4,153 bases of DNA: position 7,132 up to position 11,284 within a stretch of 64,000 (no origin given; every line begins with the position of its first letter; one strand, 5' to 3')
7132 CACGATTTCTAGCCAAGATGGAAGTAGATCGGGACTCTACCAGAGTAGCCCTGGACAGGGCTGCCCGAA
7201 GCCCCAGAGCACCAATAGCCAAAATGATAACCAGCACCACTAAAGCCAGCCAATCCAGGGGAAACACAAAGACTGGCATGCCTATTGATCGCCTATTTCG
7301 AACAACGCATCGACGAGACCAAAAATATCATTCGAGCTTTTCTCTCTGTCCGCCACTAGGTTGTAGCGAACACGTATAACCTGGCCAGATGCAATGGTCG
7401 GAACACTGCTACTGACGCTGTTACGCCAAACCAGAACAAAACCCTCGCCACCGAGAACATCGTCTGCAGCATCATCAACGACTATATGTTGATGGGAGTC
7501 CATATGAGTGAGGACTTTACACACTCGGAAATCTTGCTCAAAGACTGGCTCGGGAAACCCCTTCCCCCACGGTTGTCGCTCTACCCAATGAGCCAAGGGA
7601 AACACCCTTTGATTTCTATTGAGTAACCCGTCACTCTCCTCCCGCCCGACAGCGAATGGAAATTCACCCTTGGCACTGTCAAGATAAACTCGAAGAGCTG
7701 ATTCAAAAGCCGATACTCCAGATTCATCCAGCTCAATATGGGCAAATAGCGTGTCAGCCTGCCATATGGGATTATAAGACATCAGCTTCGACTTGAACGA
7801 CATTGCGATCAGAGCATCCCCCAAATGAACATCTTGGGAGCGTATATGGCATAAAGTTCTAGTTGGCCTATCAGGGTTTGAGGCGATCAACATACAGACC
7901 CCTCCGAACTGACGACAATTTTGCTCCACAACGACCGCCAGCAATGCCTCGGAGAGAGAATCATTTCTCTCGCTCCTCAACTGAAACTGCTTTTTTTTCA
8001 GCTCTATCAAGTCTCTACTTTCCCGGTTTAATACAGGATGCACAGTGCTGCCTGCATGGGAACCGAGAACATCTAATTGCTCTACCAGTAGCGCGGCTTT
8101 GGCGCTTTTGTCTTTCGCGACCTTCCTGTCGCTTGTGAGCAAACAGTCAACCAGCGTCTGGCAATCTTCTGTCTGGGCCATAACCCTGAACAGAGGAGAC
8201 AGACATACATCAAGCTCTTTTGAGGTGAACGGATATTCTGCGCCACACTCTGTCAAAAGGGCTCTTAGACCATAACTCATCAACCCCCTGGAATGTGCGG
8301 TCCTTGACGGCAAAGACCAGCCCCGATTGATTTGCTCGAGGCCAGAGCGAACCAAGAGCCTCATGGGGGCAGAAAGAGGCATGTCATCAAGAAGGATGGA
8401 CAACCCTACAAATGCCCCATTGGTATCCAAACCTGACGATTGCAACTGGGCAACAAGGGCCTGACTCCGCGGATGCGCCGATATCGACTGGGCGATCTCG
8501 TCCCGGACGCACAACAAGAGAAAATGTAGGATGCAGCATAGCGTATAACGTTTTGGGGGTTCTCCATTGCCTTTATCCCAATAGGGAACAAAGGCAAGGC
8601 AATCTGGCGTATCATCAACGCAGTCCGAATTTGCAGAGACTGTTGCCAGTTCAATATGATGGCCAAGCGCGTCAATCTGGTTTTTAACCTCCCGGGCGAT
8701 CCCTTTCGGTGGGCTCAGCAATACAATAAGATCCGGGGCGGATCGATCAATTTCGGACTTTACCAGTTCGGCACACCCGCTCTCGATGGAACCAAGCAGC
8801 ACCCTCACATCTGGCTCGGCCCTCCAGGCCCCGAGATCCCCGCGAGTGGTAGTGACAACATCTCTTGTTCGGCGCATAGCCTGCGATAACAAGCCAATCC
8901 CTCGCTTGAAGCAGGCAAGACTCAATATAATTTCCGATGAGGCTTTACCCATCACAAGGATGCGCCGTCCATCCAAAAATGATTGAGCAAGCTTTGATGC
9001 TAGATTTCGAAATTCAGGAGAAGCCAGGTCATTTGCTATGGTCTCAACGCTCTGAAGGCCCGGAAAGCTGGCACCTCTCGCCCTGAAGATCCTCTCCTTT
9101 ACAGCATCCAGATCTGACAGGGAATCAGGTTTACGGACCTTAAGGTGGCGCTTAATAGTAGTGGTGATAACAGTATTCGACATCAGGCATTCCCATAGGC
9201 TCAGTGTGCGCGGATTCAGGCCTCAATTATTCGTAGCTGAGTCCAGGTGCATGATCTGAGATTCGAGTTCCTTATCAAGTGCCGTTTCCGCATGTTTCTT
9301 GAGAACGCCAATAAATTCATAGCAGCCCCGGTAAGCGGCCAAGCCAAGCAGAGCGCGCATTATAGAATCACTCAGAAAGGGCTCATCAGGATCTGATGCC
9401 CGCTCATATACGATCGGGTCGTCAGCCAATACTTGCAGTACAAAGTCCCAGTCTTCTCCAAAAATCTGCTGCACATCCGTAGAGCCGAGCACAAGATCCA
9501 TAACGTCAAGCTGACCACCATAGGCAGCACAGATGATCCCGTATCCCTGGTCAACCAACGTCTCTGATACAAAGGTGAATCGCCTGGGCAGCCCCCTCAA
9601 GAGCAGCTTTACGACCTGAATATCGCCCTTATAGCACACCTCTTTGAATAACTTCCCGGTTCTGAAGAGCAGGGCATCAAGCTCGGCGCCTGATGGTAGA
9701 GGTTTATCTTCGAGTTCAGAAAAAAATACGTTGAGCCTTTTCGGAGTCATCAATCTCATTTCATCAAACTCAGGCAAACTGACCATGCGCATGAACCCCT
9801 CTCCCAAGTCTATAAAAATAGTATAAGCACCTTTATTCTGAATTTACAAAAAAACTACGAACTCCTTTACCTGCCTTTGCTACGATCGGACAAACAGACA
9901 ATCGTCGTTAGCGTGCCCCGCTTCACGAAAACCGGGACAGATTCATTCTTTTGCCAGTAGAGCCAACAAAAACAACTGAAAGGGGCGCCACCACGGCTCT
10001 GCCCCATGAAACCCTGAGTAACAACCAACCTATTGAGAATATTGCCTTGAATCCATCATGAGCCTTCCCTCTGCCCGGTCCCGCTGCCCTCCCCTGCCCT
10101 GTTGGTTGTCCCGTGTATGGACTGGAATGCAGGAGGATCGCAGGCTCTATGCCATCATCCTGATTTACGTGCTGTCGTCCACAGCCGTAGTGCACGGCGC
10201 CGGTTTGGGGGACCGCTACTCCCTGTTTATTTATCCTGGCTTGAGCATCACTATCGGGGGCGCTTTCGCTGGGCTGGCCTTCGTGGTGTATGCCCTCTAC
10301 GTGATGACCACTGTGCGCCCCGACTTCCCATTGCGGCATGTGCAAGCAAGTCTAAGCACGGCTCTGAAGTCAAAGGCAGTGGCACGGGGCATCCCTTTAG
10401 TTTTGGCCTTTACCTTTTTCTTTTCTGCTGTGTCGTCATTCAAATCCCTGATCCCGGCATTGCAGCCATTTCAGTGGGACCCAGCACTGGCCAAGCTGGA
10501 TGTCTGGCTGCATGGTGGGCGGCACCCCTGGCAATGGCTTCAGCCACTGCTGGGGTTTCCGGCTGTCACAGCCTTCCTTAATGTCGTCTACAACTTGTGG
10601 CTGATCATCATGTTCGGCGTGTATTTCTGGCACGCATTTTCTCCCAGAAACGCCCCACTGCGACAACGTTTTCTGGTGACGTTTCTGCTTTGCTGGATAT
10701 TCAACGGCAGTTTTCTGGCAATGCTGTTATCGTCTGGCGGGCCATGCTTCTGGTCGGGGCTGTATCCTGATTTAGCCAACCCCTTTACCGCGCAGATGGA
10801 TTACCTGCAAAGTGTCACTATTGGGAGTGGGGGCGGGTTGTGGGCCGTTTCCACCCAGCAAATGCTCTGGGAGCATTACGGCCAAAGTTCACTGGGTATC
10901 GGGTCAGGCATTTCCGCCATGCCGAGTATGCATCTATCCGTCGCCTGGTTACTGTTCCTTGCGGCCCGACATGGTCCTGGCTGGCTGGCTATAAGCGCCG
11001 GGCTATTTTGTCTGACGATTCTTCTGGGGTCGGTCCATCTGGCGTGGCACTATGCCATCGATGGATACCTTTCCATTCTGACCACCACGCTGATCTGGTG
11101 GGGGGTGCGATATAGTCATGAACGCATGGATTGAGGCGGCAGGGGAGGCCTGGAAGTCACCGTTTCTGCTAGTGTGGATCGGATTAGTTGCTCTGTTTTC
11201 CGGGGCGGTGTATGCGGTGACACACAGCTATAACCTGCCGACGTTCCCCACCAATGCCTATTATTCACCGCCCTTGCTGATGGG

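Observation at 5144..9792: Tightly coupled three-gene unit: ankyrin-like protein, catalytically degenerate RecJ paralog, membrane diguanylate cyclase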

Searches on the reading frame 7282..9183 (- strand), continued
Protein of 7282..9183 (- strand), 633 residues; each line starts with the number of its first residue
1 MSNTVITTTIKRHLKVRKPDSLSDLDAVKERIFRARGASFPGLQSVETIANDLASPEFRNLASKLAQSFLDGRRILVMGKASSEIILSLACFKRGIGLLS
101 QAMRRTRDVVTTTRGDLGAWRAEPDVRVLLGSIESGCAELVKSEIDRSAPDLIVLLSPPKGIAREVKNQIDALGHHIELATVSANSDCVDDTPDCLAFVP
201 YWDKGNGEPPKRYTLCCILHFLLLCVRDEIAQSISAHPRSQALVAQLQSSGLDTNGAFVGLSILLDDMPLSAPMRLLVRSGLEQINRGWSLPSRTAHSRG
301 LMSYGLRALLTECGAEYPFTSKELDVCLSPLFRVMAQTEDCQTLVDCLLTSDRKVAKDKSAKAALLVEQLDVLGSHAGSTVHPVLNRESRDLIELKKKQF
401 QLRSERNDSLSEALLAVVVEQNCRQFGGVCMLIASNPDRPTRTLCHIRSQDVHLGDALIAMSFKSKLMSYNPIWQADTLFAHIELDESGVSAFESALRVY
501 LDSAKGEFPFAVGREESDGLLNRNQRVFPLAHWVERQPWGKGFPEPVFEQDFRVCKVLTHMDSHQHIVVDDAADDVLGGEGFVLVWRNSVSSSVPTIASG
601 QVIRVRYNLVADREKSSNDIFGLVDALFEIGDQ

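Call 22: find_related_loci(query=A1, collection=genome_contigs, flank=10000)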
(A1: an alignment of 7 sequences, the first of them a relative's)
Query A1 (633 aa) in genome_contigs; peptide patterns used: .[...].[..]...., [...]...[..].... (x = any residue, [..] = any of these).
53 stretches matched a pattern; 8 encode a relative of the query (tblastn E <= 1e-3); 6 distinct loci.
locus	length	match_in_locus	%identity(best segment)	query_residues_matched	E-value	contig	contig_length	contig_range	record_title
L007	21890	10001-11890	61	1-633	0e+0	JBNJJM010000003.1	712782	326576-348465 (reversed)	MAG: Pseudomonadota bacterium isolate BSd78-1 3, whole genome shotgun sequence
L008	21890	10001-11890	60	1-633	0e+0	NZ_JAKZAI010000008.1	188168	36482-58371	Marinobacter goseongensis strain KCTC 12515 contig8, whole genome shotgun sequence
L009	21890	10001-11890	59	1-630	0e+0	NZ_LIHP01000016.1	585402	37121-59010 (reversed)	MAG: Marinobacter sp. HL-58 ITZY_scaf_1, whole genome shotgun sequence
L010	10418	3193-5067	34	13-632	3e-89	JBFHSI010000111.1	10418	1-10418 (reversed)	MAG: Marinobacter sp. isolate Mix_sand08.2021.06.Z.70 k141_2671182_length_10418_cov_10.0199, whole genome shotgun sequen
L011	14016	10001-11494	35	25-627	3e-55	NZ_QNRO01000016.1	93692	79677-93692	Marinobacter pelagius strain 114J Ga0227231_116, whole genome shotgun sequence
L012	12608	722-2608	26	23-624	3e-47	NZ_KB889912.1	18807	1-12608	Marinobacter gelidimuriae strain BF04_CF-4 A3OIDRAFT_scaffold_53.54, whole genome shotgun sequence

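Call 26: search_protein_families(library=pfam, proteins=[L012:539-2644:+, L012:2672-4036:+, L012:4226-4891:+, L012:6130-7089:+, L011:9899-11512:+, L011:11516-13300:+, L011:9231-9791:+, L010:3052-5082:+, L010:5079-7202:+, L010:7961-9364:+], max_evalue=0.01)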
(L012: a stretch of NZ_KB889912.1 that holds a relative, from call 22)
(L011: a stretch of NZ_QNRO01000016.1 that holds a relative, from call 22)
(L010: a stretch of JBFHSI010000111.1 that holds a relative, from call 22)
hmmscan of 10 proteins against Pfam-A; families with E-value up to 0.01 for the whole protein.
L012:539-2644:+ (701 aa): 4 families
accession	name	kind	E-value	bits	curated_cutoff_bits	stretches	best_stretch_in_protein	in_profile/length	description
PF01368.27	DHH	-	4.3e-17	63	28.1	1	113-268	1-103/125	DHH family, N-terminal domain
PF02272.25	DHHA1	-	3.5e-14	53.5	25.9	1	452-558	5-100/102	DHHA1 domain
PF17768.7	RecJ_OB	-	2.8e-09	37.5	27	1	574-690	2-105/107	RecJ OB domain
PF02865.22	STAT_int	-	0.0043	17.9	26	0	572-625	21-71/121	STAT protein, protein interaction domain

L012:2672-4036:+ (454 aa): 3 families
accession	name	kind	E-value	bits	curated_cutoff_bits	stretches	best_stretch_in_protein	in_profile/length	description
PF00176.29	SNF2-rel_dom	-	1.1e-13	51.5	24.9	1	313-433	1-135/290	SNF2-related domain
PF00270.35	DEAD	-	1.6e-05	25.1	26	1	312-434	2-128/167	DEAD/DEAH box helicase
PF04851.21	ResIII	-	0.00013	22.4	22.5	1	318-446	12-148/164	Type III restriction enzyme, res subunit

L012:4226-4891:+ (221 aa): 1 family
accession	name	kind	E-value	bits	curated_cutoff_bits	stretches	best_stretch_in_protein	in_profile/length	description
PF00589.27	Phage_integrase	-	5.8e-06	26.6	27.1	1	8-195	4-162/172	Phage integrase family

L012:6130-7089:+ (319 aa): 1 family
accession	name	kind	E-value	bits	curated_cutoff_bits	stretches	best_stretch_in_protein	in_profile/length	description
PF00271.37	Helicase_C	-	3.6e-13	50.2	23.5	1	105-222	5-110/110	Helicase conserved C-terminal domain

L011:9899-11512:+ (537 aa): 1 family
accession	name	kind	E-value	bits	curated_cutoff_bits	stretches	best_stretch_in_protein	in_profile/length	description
PF17768.7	RecJ_OB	-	0.001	19.6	27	1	420-518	2-94/107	RecJ OB domain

L011:11516-13300:+ (594 aa): 1 family
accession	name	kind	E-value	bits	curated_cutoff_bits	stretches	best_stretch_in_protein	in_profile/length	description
PF00990.26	GGDEF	-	2.7e-45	154.5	23.8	1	433-585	1-160/161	Diguanylate cyclase, GGDEF domain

L011:9231-9791:+ (186 aa): 1 family
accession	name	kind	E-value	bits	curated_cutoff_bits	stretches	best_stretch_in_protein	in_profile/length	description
PF02357.24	NusG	-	2.4e-24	86.1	22.2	1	28-122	1-92/93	Transcription termination factor nusG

L010:3052-5082:+ (676 aa): 2 families
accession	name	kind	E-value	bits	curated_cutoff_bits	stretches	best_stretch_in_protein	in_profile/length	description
PF17768.7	RecJ_OB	-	1.6e-06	28.6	27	1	555-653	1-94/107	RecJ OB domain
PF13580.11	SIS_2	-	0.0023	18.4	27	1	90-150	17-76/138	SIS domain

L010:5079-7202:+ (707 aa): 2 families
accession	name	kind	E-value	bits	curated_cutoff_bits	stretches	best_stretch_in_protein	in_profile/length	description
PF00990.26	GGDEF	-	1.5e-45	155.3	23.8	1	542-695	1-161/161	Diguanylate cyclase, GGDEF domain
PF01590.32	GAF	-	0.0056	17.6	22.4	0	204-338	3-126/133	GAF domain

L010:7961-9364:+ (467 aa): 0 families

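Call 30: search_protein_families(library=padloc, proteins=[window:7282-9183:-], max_evalue=0.01)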
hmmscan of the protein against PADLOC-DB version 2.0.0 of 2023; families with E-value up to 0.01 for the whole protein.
window:7282-9183:- (633 aa): 0 families

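Call 31: search_protein_families(library=phrogs, proteins=[window:7282-9183:-], max_evalue=0.01)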
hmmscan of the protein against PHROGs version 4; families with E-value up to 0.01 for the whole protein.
window:7282-9183:- (633 aa): 0 families

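Call 32: search_protein_representatives(alignment_id=A1)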
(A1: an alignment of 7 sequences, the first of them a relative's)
Query: 7 sequences, 633 profile positions. Proteins with E-value up to 0.001 (for the whole library): 237; up to 1e-10: 28; up to 1e-30: 9. The best 150 are listed.
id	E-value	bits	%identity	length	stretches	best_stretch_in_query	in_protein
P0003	0.0e+00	1123.0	-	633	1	3-630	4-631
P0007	8.1e-280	946.0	-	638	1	7-631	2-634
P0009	3.9e-168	577.0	-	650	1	12-630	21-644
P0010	1.8e-166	571.5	-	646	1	16-630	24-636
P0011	5.7e-140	484.0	-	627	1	9-628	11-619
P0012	8.4e-105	367.8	-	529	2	2-388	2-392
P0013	3.3e-54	200.7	-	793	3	449-624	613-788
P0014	3.2e-52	194.1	-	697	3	19-437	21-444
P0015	7.7e-46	173.0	-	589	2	510-625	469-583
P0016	1.1e-21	93.2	-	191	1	453-625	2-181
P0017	3.0e-18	81.9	-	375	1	448-625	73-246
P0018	9.1e-18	80.3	-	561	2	251-620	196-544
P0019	3.4e-15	71.8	-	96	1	527-592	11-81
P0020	1.2e-14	69.9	-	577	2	257-564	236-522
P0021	3.0e-14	68.7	-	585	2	232-616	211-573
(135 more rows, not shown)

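Call 33: search_protein_families(library=pfam, proteins=[P0009, P0010, P0011, P0012, P0013, P0014, P0015, P0018, P0020, P0021], max_evalue=0.01)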
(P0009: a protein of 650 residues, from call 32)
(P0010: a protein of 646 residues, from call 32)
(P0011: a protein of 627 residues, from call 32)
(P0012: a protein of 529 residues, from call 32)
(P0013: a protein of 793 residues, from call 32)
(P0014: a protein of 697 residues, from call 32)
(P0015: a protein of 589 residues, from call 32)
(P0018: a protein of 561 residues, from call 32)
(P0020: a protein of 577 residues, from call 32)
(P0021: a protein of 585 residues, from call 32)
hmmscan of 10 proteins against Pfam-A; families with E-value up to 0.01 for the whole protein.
P0009 (650 aa): 2 families
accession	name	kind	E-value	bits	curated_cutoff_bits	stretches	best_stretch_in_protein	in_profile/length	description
PF17768.7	RecJ_OB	-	1.5e-06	28.7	27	1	529-627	1-94/107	RecJ OB domain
PF13580.11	SIS_2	-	0.0021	18.6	27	1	64-124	17-76/138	SIS domain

P0010 (646 aa): 1 family
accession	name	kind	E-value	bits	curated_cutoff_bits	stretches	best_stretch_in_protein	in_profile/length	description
PF17768.7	RecJ_OB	-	0.0015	19.1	27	1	522-619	2-94/107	RecJ OB domain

P0011 (627 aa): 1 family
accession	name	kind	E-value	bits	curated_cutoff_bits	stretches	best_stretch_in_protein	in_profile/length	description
PF17768.7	RecJ_OB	-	0.0055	17.2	27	1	507-563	1-61/107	RecJ OB domain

P0012 (529 aa): 1 family
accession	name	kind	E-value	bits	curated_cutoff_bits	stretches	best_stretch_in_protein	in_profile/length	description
PF17768.7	RecJ_OB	-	0.00099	19.6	27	1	412-510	2-94/107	RecJ OB domain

P0013 (793 aa): 2 families
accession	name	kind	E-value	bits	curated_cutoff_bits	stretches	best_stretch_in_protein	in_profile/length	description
PF01368.27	DHH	-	9.9e-11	42.4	28.1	1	139-301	1-91/125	DHH family, N-terminal domain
PF17768.7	RecJ_OB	-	1.1e-05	25.9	27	1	686-786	11-103/107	RecJ OB domain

P0014 (697 aa): 3 families
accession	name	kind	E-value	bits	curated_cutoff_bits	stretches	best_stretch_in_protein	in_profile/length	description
PF01368.27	DHH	-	1.1e-17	65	28.1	1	77-230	2-104/125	DHH family, N-terminal domain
PF02272.25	DHHA1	-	1.3e-09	38.8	25.9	1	426-533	9-100/102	DHHA1 domain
PF17768.7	RecJ_OB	-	1.7e-09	38.1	27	1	549-603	2-60/107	RecJ OB domain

P0015 (589 aa): 1 family
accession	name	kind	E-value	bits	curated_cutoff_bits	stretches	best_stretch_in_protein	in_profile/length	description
PF17768.7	RecJ_OB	-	1.6e-12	47.9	27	1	477-582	2-105/107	RecJ OB domain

P0018 (561 aa): 3 families
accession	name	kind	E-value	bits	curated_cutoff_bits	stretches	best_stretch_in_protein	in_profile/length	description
PF01368.27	DHH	-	7.7e-26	91.3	28.1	1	51-207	1-124/125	DHH family, N-terminal domain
PF02272.25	DHHA1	-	2.5e-17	63.6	25.9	1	334-431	5-101/102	DHHA1 domain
PF17768.7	RecJ_OB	-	8.1e-14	52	27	1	444-549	1-106/107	RecJ OB domain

P0020 (577 aa): 3 families
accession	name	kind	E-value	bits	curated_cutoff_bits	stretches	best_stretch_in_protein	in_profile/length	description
PF01368.27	DHH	-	3.1e-25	89.3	28.1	1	84-242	3-125/125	DHH family, N-terminal domain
PF17768.7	RecJ_OB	-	2.2e-19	69.9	27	1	475-571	1-106/107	RecJ OB domain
PF02272.25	DHHA1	-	9.3e-14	52.2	25.9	1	364-461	6-101/102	DHHA1 domain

P0021 (585 aa): 3 families
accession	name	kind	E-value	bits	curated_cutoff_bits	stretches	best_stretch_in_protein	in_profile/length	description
PF01368.27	DHH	-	2.2e-25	89.8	28.1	1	74-239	1-125/125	DHH family, N-terminal domain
PF17768.7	RecJ_OB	-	1.3e-22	80.3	27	1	475-582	1-106/107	RecJ OB domain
PF02272.25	DHHA1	-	1.2e-15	58.3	25.9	1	364-461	6-101/102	DHHA1 domain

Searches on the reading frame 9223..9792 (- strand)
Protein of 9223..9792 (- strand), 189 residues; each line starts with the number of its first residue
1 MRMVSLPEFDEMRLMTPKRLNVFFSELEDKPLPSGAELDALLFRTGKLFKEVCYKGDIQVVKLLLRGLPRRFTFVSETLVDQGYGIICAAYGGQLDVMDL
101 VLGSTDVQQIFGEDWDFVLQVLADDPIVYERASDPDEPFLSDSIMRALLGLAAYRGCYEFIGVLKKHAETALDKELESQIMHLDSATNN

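Call 3: search_protein_families(library=pfam, proteins=[window:9223-9792:-], max_evalue=0.1)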
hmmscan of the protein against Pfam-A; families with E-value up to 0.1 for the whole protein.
window:9223-9792:- (189 aa): 1 family
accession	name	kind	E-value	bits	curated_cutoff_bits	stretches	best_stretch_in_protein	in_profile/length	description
PF00023.36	Ank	-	0.066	14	21.1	0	53-67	10-25/33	Ankyrin repeat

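Call 4: search_protein_families(library=ncbifam, proteins=[window:9223-9792:-], max_evalue=0.1)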
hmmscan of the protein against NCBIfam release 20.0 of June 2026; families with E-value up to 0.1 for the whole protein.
window:9223-9792:- (189 aa): 0 families

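Call 30: search_protein_families(library=padloc, proteins=[window:9223-9792:-], max_evalue=0.01)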
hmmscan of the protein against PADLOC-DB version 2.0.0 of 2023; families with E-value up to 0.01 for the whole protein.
window:9223-9792:- (189 aa): 0 families

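Call 31: search_protein_families(library=phrogs, proteins=[window:9223-9792:-], max_evalue=0.01)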
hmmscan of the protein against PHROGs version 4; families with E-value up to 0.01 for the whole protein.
window:9223-9792:- (189 aa): 0 families

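Call 66: search_protein_families(library=pfam, alignment_id=A2, max_evalue=1)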
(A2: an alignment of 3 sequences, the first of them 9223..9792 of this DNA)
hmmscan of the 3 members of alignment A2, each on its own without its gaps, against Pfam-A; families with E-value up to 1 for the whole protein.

A. member 1, window:9223-9792:- (189 aa): 2 families
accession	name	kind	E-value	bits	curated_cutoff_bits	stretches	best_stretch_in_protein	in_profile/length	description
PF00023.36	Ank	-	0.066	14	21.1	0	53-67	10-25/33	Ankyrin repeat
PF13637.12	Ank_4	-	0.21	12.5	22.7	0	53-100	5-48/50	Ankyrin repeats (many copies)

B. families by the number of members that match (of 3 scanned): 2 families
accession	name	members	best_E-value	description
PF00023.36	Ank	1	0.066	Ankyrin repeat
PF13637.12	Ank_4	1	0.21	Ankyrin repeats (many copies)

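Call 67: search_solved_structures(query=A2, max_evalue=5, show_alignments=1)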
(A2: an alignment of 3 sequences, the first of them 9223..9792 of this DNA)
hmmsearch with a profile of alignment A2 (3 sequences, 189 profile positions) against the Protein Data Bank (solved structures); distinct sequences matched with E-value up to 5: 13.
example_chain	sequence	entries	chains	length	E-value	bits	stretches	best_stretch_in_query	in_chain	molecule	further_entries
2jsc_A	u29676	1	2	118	0.014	18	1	74-136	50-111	Transcriptional regulator Rv1994c/MT2050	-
1gsu_A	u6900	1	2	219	0.2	14.3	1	45-114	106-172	CLASS-MU GLUTATHIONE S-TRANSFERASE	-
1c72_A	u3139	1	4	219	0.43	13.2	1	45-114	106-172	PROTEIN (GLUTATHIONE S-TRANSFERASE)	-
5mla_B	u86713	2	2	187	0.45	13.1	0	133-168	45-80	darpin k55 | darpin 55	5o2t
2d7e_A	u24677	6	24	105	0.55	12.8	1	68-131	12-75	Primosomal protein N' | Primosomal protein N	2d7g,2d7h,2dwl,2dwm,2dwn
5mlb_B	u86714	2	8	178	0.68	12.5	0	134-168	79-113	DARPin K27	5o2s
3so8_A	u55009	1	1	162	0.75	12.4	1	86-120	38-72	Ankyrin repeat family A protein 2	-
3v2x_A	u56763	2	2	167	0.79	12.3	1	86-120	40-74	Ankyrin repeat family A protein 2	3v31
4lg6_A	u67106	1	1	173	0.82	12.2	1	86-120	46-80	Ankyrin repeat family A protein 2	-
3v2o_A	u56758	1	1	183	0.93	12.1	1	86-120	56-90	Ankyrin repeat family A protein 2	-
4qqi_A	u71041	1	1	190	1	12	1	86-120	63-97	Ankyrin repeat family A protein 2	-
7ujj_G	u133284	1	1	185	1.1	11.8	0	134-166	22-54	DARPin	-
6fpa_A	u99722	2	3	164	1.5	11.4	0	136-168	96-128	DARPin 1238_G01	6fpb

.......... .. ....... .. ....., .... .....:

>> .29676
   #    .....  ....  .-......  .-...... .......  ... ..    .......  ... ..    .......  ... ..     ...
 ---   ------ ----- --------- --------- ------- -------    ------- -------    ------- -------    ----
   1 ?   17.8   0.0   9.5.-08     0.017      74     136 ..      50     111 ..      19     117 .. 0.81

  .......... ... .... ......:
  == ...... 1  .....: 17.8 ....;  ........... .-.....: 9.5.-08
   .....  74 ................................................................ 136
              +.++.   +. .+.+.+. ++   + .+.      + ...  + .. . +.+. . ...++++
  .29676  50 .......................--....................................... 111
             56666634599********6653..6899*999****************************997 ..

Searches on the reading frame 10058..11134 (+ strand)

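Call 3: search_protein_families(library=pfam, proteins=[window:10058-11134:+], max_evalue=0.1)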
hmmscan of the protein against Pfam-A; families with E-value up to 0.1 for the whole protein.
window:10058-11134:+ (358 aa): 1 family
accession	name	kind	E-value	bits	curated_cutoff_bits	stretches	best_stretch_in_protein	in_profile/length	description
PF14378.12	PAP2_3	-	4.5e-19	69.4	27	1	143-348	2-189/190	PAP2 superfamily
